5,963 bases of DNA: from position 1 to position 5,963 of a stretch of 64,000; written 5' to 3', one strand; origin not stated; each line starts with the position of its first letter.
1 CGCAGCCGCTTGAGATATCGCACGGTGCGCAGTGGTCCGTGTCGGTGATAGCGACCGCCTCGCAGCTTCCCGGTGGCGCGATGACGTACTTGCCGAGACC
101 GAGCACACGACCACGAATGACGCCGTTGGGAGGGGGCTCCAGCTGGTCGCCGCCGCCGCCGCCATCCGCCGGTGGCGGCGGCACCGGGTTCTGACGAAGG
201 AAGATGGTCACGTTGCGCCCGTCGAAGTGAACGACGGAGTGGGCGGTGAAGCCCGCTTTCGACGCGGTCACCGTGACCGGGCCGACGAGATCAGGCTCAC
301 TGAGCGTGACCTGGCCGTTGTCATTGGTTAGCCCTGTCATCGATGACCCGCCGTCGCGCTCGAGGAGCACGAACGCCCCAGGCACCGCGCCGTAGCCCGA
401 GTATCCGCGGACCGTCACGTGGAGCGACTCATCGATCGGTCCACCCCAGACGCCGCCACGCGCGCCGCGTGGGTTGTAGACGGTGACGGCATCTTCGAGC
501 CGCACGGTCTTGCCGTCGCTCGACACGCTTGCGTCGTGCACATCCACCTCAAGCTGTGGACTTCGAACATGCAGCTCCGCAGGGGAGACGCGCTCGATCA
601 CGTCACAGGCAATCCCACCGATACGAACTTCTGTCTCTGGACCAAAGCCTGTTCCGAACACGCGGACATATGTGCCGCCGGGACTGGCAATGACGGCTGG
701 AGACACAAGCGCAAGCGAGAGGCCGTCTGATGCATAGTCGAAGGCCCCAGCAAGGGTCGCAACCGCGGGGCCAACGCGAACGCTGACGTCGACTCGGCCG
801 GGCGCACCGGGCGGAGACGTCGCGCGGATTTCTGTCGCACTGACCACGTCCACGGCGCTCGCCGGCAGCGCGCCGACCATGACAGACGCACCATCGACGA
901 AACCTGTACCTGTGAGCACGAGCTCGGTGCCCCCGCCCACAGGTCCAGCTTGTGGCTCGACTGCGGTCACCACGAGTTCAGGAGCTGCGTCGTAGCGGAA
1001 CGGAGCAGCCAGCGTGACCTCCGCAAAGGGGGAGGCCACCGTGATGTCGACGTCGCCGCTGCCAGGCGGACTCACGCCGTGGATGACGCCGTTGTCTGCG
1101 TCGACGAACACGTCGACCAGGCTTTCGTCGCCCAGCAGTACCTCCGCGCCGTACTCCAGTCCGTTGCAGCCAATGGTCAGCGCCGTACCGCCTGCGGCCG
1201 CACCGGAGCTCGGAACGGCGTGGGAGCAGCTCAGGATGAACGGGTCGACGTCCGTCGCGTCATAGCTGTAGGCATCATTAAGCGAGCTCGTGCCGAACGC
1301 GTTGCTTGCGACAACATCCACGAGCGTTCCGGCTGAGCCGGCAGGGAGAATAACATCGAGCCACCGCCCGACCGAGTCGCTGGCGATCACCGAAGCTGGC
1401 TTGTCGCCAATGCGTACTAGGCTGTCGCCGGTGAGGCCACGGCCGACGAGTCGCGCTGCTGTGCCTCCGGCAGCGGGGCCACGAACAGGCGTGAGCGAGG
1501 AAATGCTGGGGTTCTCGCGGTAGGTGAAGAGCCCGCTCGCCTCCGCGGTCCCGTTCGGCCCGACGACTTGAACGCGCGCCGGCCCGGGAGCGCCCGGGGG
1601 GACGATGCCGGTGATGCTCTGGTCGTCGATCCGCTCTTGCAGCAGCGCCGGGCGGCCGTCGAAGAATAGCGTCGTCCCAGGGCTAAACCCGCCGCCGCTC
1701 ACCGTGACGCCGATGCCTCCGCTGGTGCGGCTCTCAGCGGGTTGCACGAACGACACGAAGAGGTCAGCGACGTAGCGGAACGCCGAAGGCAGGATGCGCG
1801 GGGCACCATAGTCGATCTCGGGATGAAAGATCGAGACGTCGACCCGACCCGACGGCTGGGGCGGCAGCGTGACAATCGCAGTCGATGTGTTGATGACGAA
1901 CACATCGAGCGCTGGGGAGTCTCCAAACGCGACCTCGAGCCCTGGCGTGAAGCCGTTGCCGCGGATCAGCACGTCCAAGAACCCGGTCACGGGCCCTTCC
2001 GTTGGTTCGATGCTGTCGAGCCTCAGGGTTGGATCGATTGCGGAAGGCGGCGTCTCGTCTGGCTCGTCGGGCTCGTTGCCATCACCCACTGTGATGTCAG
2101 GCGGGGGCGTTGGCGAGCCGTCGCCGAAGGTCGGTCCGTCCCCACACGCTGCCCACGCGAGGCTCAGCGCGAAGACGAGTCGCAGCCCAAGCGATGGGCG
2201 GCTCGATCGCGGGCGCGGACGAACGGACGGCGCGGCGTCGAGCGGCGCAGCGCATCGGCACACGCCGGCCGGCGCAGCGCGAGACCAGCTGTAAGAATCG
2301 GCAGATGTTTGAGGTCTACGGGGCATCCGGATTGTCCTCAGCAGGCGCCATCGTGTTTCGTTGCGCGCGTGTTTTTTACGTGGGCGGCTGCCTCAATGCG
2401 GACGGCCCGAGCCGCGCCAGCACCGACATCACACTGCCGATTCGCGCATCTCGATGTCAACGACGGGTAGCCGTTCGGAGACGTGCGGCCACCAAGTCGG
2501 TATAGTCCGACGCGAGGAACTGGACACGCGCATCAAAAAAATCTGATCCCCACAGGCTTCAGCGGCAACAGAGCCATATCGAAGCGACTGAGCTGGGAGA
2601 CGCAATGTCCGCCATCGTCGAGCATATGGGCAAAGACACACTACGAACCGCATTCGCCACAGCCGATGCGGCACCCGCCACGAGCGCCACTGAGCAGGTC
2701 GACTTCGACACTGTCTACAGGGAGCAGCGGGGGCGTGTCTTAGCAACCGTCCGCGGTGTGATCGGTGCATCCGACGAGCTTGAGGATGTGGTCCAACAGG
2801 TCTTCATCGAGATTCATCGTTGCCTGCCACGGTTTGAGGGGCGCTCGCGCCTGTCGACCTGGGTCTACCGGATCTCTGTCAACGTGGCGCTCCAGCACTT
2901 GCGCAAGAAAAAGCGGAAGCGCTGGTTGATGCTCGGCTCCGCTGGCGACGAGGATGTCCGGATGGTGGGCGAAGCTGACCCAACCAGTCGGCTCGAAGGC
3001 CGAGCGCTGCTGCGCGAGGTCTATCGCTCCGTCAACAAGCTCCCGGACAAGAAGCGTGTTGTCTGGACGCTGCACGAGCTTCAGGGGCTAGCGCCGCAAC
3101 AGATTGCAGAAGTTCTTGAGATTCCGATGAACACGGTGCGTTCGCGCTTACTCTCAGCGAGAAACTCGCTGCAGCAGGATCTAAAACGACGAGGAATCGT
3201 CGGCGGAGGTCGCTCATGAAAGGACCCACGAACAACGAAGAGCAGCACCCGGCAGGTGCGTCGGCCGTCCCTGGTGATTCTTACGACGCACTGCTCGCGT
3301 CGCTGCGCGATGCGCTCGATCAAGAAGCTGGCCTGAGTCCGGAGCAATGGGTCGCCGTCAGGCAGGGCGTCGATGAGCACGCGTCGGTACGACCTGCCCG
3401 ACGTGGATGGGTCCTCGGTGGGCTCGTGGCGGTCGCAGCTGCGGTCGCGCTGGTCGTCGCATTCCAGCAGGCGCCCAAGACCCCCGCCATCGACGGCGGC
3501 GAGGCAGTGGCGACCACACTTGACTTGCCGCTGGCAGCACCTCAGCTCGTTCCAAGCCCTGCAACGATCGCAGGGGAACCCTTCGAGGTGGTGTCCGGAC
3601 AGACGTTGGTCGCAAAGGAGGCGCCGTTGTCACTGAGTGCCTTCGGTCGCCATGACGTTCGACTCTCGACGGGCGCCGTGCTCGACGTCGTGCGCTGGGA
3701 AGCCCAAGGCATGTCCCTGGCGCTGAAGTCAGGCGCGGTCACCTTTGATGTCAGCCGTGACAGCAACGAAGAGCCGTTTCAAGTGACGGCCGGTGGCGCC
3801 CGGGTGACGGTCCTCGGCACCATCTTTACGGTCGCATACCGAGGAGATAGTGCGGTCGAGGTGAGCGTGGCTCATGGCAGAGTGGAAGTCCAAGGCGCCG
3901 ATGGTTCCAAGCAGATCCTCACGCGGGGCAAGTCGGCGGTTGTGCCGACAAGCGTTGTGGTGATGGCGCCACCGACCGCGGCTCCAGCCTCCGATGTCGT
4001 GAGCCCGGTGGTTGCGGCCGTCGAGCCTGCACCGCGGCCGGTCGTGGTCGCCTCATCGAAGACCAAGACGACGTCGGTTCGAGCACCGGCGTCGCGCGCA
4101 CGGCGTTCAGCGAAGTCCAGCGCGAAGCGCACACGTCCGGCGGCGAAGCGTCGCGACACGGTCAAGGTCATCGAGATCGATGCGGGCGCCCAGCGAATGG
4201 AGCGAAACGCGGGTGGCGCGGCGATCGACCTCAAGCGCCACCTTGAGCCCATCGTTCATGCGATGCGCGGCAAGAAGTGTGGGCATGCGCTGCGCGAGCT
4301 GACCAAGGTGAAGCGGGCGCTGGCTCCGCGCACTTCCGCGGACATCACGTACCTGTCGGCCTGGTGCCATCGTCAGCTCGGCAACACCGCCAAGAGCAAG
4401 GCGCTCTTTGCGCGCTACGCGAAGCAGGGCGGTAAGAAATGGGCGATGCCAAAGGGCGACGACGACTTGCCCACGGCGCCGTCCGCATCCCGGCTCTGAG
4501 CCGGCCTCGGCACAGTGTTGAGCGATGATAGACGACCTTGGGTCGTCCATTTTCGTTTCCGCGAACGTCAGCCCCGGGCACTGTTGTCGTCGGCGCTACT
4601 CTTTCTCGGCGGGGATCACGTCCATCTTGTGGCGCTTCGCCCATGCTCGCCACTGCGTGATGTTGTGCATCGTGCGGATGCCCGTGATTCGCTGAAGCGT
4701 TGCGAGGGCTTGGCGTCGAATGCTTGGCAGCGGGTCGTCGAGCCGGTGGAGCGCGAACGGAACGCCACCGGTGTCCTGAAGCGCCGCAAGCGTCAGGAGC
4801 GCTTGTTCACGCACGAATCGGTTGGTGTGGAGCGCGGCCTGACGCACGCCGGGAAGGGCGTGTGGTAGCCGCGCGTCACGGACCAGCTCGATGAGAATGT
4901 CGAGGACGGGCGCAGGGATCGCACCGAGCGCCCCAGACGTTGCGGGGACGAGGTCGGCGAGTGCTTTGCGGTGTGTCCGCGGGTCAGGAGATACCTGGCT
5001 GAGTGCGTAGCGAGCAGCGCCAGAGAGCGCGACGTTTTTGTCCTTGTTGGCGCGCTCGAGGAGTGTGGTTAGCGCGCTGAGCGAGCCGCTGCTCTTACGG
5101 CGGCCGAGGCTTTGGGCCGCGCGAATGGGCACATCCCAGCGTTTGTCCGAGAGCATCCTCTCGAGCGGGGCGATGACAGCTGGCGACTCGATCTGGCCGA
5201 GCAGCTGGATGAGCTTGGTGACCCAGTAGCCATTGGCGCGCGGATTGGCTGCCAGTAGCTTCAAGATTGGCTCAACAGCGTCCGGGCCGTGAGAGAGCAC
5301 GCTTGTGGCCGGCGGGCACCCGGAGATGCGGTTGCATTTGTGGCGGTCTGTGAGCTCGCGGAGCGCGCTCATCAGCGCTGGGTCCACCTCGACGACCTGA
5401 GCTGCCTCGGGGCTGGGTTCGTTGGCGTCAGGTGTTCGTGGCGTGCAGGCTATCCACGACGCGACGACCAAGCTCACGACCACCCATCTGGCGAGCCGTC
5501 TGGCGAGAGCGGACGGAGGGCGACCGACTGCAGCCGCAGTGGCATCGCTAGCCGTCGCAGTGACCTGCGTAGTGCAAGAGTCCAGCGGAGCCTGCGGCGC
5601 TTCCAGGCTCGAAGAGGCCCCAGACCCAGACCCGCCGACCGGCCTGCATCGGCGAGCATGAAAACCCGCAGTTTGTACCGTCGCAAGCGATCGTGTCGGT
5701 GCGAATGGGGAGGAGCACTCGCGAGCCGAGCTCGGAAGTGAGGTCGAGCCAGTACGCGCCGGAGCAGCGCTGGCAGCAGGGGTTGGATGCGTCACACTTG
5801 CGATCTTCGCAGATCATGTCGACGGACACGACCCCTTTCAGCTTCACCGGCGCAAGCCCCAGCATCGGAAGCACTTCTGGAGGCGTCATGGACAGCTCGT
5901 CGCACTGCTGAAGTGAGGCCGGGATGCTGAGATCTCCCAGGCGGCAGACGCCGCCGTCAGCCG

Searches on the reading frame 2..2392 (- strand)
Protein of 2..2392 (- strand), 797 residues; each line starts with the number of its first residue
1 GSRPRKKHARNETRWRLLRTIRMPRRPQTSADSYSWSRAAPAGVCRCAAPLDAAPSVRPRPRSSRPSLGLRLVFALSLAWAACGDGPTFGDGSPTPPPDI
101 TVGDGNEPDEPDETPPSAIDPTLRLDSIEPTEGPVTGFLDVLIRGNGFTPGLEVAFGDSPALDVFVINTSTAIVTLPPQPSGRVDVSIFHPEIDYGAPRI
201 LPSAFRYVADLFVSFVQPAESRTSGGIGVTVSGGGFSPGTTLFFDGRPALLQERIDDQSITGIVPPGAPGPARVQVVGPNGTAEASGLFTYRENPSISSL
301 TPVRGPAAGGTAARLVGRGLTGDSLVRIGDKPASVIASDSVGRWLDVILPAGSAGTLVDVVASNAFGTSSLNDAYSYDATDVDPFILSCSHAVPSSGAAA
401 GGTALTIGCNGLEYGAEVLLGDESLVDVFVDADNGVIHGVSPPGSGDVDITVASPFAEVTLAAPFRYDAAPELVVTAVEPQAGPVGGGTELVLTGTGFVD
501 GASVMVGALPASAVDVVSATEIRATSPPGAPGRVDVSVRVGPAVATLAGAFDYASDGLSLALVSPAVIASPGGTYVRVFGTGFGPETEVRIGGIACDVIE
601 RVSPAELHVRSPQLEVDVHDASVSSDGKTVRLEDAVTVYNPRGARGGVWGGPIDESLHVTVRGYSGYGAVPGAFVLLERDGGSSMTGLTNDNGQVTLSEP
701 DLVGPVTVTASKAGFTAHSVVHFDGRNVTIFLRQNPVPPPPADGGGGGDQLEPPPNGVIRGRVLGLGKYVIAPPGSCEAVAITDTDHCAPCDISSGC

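Call 83: search_protein_families(library=pfam, proteins=[window:2-2392:-], max_evalue=0.001)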
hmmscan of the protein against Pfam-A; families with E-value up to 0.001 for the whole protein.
window:2-2392:- (797 aa): 2 families
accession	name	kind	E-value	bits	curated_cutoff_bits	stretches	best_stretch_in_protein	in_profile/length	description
PF01833.30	TIG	-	4.6e-53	177.6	20.9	5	474-551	2-82/84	IPT/TIG domain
PF13620.12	CarboxypepD_reg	-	0.00016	22.4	32.3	1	657-720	2-64/82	Carboxypeptidase regulatory-like domain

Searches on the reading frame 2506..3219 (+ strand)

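Call 83: search_protein_families(library=pfam, proteins=[window:2506-3219:+], max_evalue=0.001)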
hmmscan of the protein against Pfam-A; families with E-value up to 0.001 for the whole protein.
window:2506-3219:+ (237 aa): 3 families
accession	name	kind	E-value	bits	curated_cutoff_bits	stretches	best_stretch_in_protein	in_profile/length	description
PF04542.20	Sigma70_r2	-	1.6e-14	53.9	24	1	71-137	2-70/71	Sigma-70 region 2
PF08281.18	Sigma70_r4_2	-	1.2e-09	38.1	25.7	1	170-220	2-52/54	Sigma-70, region 4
PF12840.13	HTH_20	-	0.00015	22.1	27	0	183-213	7-37/51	Helix-turn-helix domain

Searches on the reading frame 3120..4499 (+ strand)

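Call 83: search_protein_families(library=pfam, proteins=[window:3120-4499:+], max_evalue=0.001)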
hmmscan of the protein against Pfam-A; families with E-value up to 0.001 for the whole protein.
window:3120-4499:+ (459 aa): 1 family
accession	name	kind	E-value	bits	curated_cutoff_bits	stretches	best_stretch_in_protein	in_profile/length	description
PF04773.18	FecR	-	5.2e-11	43.3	24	1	180-256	21-97/97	FecR protein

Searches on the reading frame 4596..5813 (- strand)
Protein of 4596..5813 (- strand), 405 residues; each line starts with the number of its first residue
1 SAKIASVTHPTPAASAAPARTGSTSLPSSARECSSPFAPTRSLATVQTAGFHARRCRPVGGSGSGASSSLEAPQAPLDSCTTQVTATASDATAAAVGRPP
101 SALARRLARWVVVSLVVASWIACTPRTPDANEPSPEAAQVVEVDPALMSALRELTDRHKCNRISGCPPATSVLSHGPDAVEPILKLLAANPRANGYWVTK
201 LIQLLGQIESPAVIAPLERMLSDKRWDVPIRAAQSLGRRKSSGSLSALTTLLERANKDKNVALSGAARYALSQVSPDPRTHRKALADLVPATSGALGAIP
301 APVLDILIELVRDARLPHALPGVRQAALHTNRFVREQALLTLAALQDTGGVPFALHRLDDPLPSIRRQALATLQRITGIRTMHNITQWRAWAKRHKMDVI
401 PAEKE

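Call 83: search_protein_families(library=pfam, proteins=[window:4596-5813:-], max_evalue=0.001)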
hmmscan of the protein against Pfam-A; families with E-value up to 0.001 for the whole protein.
window:4596-5813:- (405 aa): 3 families
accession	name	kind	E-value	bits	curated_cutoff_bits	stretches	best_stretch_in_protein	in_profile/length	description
PF13646.12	HEAT_2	-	8.3e-14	52.1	27.7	2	201-258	20-77/88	HEAT repeats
PF02985.28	HEAT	-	5.2e-06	26.7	23.5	0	351-377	2-28/31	HEAT repeat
PF03130.22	HEAT_PBS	-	0.00011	22.8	20.9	0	205-223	9-27/27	PBS lyase HEAT-like repeat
